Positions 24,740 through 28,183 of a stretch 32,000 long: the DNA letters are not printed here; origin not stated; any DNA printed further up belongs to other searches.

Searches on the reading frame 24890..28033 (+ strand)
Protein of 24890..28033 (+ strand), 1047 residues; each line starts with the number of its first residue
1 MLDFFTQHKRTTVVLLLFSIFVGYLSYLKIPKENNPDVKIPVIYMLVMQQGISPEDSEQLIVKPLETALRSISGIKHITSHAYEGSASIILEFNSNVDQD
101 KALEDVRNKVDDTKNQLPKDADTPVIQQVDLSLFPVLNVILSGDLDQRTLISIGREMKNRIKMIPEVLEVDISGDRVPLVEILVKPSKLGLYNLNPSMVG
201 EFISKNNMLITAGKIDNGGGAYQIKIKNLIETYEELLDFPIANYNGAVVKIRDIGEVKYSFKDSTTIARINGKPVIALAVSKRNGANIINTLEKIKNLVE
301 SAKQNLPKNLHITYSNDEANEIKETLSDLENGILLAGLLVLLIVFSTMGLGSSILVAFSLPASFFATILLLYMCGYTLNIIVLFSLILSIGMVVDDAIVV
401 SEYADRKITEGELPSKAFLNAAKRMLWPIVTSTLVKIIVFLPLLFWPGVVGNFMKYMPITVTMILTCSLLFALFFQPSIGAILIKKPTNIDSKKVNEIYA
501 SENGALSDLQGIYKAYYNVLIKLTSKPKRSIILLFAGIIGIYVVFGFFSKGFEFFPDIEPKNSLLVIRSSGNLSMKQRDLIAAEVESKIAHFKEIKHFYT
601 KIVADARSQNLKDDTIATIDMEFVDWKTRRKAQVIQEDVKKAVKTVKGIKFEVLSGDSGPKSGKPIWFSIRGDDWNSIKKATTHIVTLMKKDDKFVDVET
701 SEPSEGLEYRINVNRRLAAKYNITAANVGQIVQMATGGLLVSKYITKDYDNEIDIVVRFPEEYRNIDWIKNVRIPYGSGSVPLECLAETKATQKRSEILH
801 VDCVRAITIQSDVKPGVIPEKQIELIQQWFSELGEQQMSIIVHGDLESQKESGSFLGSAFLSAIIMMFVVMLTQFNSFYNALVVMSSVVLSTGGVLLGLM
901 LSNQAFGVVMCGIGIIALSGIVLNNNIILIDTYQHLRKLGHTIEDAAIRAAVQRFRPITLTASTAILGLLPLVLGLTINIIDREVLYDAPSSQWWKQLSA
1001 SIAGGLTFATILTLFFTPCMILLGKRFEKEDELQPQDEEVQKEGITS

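Call 27: search_protein_families(library=pfam, proteins=[window:24890-28033:+], max_evalue=0.001)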
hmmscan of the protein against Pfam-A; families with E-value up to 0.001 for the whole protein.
window:24890-28033:+ (1047 aa): 2 families
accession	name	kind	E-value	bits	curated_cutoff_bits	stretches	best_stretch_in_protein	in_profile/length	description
PF00873.25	ACR_tran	-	6.3e-168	560.9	28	1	1-1021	1-1017/1021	AcrB/AcrD/AcrF family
PF03176.21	MMPL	-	0.00013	21.5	20.5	0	856-974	145-267/333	MMPL family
